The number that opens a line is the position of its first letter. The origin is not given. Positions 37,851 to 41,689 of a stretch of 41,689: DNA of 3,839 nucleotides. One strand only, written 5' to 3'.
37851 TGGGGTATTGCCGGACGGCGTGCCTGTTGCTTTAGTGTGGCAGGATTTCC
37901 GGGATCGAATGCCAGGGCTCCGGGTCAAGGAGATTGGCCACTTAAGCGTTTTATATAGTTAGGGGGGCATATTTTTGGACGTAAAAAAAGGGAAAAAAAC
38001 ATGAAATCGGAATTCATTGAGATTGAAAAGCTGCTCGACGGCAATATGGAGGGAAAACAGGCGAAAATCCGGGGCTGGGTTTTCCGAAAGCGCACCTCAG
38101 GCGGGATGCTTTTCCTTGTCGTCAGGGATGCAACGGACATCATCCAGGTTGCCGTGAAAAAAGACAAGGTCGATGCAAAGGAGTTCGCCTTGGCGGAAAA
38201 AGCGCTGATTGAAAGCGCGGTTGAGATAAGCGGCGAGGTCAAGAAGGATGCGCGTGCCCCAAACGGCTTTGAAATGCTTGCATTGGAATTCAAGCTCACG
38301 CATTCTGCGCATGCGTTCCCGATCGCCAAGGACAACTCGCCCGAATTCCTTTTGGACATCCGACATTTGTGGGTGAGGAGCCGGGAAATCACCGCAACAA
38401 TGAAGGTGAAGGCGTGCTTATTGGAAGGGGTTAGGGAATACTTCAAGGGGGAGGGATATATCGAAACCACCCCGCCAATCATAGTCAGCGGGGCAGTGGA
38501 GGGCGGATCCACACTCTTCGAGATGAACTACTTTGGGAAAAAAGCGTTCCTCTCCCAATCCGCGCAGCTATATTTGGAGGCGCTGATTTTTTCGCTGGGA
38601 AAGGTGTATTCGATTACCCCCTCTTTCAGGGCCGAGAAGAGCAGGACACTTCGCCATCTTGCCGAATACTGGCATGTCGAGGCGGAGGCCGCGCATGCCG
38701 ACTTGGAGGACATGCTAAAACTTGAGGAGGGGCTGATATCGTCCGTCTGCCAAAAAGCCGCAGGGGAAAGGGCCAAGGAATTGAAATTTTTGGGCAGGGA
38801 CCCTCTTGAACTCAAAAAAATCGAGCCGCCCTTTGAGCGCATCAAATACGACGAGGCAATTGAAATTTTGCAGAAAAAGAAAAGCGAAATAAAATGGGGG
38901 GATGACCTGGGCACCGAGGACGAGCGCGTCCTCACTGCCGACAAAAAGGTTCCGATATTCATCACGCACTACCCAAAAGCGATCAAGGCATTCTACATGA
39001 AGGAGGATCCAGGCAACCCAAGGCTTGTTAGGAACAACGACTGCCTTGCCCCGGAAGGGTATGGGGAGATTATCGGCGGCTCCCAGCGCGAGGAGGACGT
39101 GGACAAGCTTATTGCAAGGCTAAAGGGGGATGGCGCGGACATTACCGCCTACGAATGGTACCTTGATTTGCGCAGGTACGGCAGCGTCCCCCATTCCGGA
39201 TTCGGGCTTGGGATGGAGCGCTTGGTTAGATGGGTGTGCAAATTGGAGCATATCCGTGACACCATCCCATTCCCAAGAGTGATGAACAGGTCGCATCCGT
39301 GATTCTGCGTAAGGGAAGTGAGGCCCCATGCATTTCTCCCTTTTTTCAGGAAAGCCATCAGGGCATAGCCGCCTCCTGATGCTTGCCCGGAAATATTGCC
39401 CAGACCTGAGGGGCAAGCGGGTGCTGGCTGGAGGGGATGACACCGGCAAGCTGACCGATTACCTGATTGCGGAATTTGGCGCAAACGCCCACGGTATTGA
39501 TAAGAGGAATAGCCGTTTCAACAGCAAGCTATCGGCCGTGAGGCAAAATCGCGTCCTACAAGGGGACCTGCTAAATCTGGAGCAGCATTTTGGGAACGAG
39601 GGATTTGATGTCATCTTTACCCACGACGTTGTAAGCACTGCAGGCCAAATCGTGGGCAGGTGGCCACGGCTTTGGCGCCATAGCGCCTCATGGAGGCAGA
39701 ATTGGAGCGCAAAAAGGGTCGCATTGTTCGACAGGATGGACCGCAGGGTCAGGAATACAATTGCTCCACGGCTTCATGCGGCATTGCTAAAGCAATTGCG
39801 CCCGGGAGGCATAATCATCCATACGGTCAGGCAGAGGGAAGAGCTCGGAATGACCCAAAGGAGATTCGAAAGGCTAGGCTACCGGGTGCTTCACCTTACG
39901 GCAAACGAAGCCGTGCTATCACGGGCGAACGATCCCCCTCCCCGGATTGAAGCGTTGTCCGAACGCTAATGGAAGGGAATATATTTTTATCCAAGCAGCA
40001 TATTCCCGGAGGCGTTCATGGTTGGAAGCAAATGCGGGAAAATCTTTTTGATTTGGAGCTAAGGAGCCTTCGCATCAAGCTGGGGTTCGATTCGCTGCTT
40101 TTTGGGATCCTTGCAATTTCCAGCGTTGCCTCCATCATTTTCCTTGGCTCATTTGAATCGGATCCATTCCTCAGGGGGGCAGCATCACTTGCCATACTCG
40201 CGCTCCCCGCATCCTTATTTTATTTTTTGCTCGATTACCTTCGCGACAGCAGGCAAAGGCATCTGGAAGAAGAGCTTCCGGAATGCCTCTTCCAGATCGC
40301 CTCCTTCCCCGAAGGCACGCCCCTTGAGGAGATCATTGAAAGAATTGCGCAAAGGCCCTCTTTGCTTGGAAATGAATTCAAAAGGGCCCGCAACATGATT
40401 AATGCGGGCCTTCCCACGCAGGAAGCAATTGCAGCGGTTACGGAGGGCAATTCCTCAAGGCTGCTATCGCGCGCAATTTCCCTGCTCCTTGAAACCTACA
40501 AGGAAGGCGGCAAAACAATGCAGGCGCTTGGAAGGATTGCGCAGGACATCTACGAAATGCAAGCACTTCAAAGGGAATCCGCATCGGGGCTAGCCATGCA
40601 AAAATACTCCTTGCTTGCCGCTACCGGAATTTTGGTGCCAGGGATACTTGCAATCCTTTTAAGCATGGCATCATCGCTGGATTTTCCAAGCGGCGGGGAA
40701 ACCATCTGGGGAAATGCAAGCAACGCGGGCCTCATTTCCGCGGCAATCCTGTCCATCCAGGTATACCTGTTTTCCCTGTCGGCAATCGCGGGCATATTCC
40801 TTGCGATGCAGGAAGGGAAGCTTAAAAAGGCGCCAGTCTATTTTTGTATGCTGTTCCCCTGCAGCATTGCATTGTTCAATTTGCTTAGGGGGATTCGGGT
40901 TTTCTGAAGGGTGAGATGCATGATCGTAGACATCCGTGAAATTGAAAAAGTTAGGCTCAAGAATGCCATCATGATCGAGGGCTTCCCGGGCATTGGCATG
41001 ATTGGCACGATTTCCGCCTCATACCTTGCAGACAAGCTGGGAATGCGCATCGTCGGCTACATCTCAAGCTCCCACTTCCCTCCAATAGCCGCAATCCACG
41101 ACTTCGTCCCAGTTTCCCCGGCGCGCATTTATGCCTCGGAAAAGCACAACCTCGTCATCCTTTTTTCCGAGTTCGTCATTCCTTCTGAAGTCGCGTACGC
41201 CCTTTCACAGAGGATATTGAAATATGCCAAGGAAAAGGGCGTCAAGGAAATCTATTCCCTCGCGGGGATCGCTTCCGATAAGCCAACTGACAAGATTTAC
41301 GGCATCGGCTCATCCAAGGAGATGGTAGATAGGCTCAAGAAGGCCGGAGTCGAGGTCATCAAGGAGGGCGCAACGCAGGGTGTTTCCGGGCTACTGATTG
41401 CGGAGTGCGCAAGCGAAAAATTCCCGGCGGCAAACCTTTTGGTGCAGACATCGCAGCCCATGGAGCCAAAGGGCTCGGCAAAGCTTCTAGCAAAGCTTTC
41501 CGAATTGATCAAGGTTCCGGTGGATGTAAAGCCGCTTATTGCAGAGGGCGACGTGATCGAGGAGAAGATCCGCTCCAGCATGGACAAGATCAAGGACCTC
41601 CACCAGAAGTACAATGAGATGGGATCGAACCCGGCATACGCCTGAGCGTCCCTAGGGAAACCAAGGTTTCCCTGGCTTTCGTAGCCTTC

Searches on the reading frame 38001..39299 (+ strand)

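Call 10: search_protein_families(library=pfam, proteins=[window:38001-39299:+], max_evalue=0.001)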
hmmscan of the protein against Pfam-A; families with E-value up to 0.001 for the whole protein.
window:38001-39299:+ (433 aa): 2 families
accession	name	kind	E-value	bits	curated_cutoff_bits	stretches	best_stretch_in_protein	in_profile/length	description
PF00152.25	tRNA-synt_2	-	9.8e-74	248.6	25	1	115-426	3-306/308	tRNA synthetases class II (D, K and N)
PF01336.31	tRNA_anti-codon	-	4.8e-14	52.5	27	1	22-98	2-73/75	OB-fold nucleic acid binding domain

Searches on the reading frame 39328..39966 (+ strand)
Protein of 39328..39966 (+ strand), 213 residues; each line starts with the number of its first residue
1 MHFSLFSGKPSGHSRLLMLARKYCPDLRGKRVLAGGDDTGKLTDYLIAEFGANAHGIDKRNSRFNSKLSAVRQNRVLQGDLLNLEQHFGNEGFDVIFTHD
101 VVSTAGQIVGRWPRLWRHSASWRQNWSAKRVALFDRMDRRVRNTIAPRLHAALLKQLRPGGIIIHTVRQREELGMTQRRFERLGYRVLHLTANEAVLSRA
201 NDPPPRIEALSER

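Call 104: search_protein_families(library=pfam, proteins=[window:39328-39966:+], max_evalue=0.01)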
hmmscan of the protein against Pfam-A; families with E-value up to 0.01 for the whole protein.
window:39328-39966:+ (213 aa): 1 family
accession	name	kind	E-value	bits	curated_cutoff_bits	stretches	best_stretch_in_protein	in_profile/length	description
PF13847.12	Methyltransf_31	-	0.0091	16.1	27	0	42-103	17-85/145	Methyltransferase domain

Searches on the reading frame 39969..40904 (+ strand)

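Call 104: search_protein_families(library=pfam, proteins=[window:39969-40904:+], max_evalue=0.01)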
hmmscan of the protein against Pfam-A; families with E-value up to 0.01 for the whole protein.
window:39969-40904:+ (312 aa): 1 family
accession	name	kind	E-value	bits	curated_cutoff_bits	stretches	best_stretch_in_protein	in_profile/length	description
PF00482.28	T2SSF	-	2.2e-10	41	25.2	1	116-230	12-124/125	Type II secretion system (T2SS), protein F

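Call 106: search_protein_families(library=ncbifam, proteins=[window:39969-40904:+], max_evalue=0.001)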
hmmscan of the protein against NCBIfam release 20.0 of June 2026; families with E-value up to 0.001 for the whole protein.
window:39969-40904:+ (312 aa): 1 family
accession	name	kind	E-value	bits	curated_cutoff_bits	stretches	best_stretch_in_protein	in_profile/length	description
NF046075.1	UpsF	equivalog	0.00018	20.4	400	1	73-245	284-437/484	membrane pilin protein UpsF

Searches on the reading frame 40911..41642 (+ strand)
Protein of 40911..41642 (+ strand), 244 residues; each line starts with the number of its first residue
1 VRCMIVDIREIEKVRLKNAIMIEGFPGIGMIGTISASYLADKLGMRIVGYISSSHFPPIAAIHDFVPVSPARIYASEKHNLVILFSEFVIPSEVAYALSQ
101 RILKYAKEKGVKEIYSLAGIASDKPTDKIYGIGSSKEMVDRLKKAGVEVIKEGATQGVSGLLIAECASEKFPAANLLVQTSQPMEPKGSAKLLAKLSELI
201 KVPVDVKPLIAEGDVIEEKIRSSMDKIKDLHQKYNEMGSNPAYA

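Call 104: search_protein_families(library=pfam, proteins=[window:40911-41642:+], max_evalue=0.01)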
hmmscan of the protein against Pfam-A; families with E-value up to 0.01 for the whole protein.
window:40911-41642:+ (244 aa): 1 family
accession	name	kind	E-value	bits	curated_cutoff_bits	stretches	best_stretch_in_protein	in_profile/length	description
PF09754.15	PAC2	-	2.6e-41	142.2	25.8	1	21-221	1-212/215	PAC2 family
